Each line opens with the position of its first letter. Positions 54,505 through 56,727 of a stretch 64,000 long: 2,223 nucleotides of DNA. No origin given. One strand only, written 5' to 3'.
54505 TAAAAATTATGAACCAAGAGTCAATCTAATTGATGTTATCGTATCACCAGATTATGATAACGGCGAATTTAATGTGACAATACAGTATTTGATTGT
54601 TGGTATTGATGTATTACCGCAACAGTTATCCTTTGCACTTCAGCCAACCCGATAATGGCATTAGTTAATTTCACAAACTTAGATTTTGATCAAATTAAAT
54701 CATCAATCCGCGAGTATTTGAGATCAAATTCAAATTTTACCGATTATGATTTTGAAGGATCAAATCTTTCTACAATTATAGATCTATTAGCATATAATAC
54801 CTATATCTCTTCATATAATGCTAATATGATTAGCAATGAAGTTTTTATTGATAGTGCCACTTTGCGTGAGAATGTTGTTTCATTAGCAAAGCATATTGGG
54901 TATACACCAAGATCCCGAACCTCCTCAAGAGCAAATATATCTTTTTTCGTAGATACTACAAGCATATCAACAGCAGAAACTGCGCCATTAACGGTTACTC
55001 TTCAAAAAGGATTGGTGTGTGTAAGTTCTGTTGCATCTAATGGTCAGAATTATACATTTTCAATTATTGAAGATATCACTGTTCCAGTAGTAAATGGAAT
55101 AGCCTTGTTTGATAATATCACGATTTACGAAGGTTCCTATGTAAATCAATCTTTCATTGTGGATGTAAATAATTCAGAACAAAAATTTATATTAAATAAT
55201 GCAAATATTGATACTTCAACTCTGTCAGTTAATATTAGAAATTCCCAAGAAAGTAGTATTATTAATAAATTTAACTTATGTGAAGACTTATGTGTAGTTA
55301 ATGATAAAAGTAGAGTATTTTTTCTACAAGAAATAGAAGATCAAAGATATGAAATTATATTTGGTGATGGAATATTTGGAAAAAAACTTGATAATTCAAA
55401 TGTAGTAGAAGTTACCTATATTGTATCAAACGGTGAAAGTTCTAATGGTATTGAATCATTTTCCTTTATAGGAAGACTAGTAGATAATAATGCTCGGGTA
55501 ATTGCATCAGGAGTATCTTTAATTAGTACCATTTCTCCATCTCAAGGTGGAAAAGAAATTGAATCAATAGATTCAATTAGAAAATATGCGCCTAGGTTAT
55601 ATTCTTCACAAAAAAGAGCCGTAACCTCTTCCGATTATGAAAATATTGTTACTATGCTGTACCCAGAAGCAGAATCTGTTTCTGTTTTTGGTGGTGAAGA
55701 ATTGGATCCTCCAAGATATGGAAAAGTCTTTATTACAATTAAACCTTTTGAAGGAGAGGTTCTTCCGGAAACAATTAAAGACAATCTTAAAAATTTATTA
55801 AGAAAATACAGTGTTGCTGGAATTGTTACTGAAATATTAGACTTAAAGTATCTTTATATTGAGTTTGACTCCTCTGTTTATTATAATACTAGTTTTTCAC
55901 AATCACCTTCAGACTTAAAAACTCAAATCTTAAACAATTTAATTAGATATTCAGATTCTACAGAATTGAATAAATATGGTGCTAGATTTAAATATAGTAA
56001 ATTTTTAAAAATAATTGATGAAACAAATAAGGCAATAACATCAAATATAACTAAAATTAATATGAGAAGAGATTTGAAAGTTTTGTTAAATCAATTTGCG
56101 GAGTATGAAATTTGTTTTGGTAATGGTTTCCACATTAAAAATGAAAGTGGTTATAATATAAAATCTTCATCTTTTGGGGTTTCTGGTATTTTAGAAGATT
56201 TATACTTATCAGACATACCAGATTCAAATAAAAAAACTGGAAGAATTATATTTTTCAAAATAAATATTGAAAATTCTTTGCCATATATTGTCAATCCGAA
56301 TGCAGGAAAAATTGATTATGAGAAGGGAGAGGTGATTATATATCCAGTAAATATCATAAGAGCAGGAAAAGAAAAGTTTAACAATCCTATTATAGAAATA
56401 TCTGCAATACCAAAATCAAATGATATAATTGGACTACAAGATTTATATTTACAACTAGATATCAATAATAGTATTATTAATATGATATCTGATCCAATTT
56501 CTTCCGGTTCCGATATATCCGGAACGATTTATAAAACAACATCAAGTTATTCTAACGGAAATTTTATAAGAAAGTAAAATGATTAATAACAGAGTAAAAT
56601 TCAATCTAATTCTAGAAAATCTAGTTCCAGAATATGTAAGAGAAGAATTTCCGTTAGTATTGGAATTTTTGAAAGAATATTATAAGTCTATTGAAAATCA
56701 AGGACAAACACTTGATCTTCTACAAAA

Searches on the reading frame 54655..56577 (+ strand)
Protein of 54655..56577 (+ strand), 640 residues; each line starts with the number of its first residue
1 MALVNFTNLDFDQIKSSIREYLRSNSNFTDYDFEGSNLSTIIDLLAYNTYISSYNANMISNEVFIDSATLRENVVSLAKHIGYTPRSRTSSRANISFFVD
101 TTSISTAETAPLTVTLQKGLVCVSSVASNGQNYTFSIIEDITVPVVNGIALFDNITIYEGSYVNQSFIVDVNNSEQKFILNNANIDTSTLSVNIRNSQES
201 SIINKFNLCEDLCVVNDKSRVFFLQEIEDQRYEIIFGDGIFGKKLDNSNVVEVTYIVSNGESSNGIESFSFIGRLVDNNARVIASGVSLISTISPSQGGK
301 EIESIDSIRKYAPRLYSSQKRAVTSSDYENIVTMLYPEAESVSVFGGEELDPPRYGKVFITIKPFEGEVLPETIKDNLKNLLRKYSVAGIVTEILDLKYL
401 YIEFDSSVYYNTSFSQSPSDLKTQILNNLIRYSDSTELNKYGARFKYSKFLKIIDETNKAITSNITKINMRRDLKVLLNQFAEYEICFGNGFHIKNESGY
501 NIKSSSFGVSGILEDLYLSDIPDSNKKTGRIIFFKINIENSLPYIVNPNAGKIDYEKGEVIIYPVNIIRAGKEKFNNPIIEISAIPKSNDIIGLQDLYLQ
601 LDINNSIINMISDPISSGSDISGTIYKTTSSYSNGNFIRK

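Call 17: search_protein_families(library=pfam, max_evalue=0.001, proteins=[window:54655-56577:+])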
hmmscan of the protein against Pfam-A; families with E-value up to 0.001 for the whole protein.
window:54655-56577:+ (640 aa): 2 families
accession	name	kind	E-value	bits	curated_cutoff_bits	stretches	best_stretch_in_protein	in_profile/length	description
PF21379.2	Gp6-like_1st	-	3.1e-16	59.3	27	1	11-83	2-74/74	Baseplate wedge protein gp6-like, helical domain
PF21871.1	Gp6_C-III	-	0.0001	22.7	27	1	399-472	2-75/76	Baseplate structural protein gp6, C-terminal domain III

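Call 19: search_dna_similar(query=window:54655-56577:+, collection=phages, mode=protein, max_rows=25)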
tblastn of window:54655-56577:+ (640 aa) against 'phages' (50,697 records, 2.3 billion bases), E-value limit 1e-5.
Records with a match: 2404; places in all: 2411; records where one place covers at least 80% of the query: 815.
Best place of each record, by identity: <60% 2404.
By first word of the organism name: Escherichia 633; Synechococcus 374; Klebsiella 319; Salmonella 192; Vibrio 126; Shigella 89; Aeromonas 79; Acinetobacter 71; Cyanophage 61; Enterobacter 59; and 54 more.
By host as written in the record: - 441; Escherichia coli 269; Klebsiella pneumoniae 110; Synechococcus 107; Synechococcus sp. 38; Escherichia coli O157:H7 35; Salmonella enterica 29; Synechococcus sp. WH7803 28; and 529 more.
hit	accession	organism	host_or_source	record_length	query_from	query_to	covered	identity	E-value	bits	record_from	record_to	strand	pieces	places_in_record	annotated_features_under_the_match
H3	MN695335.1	Synechococcus phage B23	Synechoccus sp.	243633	1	640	100%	59.2%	0e+0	681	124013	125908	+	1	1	baseplate wedge subunit (x2) | baseplate wedge initiator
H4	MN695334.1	Synechococcus phage B3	Synechoccus sp.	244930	1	640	100%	59.1%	0e+0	678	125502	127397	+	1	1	baseplate wedge subunit (x2) | baseplate wedge initiator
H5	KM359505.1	Prochlorococcus phage P-TIM68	Prochlorococcus sp. MIT9515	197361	1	639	100%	56.5%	0e+0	700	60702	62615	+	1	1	putative baseplate wedge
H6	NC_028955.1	Prochlorococcus phage P-TIM68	Prochlorococcus sp. MIT9515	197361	1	639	100%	56.5%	0e+0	700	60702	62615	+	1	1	baseplate wedge subunit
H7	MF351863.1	Synechococcus phage Bellamy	Synechococcus str. WH8109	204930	1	640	100%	55.7%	0e+0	689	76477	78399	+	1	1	110: baseplate wedge subunit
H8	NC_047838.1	Synechococcus phage Bellamy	Synechococcus str. WH8109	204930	1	640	100%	55.7%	0e+0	689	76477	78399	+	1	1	110: baseplate wedge subunit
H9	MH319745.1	Marine virus AG-345-E15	single cell amplified by WGA-X; seawater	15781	1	639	100%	55.1%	0e+0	684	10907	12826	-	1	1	record has no annotation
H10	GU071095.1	Synechococcus phage S-SM2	Synechococcus sp. WH8017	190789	1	639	100%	55.0%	0e+0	683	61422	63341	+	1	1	gp6: baseplate wedge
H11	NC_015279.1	Synechococcus phage S-SM2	Synechococcus sp. WH8017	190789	1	639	100%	55.0%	0e+0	683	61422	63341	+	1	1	gp6: baseplate wedge subunit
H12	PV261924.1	Synechococcus phage RN05-S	Synechococcus sp. MW02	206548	1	602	94%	56.4%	0e+0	682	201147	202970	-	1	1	baseplate wedge subunit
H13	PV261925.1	Synechococcus phage RB11-B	Synechococcus sp. MW02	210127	1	602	94%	56.4%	0e+0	682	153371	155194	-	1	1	baseplate wedge subunit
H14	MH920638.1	Synechococcus phage S-B05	Synechococcus sp. MW02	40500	1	602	94%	56.4%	0e+0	682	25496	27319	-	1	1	baseplate wedge subunit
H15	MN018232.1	Synechococcus phage S-B43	Synechococcus sp. MW02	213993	1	602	94%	56.4%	0e+0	682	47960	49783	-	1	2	baseplate wedge subunit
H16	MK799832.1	Synechococcus phage S-B05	Synechococcus sp. MW02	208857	1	602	94%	56.4%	0e+0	682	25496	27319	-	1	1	baseplate wedge subunit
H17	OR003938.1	Synechococcus phage DSL-LC03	Synechococcus sp.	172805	1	639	100%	50.6%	0e+0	594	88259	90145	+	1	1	baseplate wedge subunit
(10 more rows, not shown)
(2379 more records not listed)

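Call 95: get_annotated_region(hit=H3, flank=20000)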
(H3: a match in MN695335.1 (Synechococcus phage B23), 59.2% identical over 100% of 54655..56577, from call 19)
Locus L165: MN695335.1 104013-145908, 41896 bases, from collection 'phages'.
description: Synechococcus phage B23, complete genome.
organism: Synechococcus phage B23 (NCBI taxid 2674977)
taxonomy: Viruses; Duplodnaviria; Heunggongvirae; Uroviricota; Caudoviricetes; Kyanoviridae
host: Synechoccus sp.; source: -; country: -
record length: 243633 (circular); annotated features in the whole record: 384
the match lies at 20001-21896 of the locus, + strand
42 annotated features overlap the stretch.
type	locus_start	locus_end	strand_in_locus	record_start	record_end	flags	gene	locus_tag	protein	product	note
CDS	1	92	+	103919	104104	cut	-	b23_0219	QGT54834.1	hypothetical protein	gp219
CDS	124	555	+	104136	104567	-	-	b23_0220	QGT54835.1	hypothetical protein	gp220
CDS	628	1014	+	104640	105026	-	-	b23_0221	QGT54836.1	hypothetical protein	gp221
CDS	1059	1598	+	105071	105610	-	-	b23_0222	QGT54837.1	hypothetical protein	gp222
CDS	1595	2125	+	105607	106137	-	-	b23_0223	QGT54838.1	hypothetical protein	gp223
CDS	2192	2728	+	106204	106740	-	-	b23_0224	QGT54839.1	pentapeptide repeat family protein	gp224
CDS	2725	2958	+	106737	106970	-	-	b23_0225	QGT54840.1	hypothetical protein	gp225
CDS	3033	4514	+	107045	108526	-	-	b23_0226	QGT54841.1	hypothetical protein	gp226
CDS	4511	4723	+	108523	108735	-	-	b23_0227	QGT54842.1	hypothetical protein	gp227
CDS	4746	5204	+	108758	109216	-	-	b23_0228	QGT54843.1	hypothetical protein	gp228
CDS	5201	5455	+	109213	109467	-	-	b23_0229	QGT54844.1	hypothetical protein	gp229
CDS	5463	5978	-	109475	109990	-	-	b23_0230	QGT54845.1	hypothetical protein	gp230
tRNA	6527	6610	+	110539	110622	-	-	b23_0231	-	tRNA-Leu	tRNA-Leu-TAA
CDS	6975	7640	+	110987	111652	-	-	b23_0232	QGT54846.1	hypothetical protein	gp232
CDS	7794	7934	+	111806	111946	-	-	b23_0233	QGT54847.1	hypothetical protein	gp233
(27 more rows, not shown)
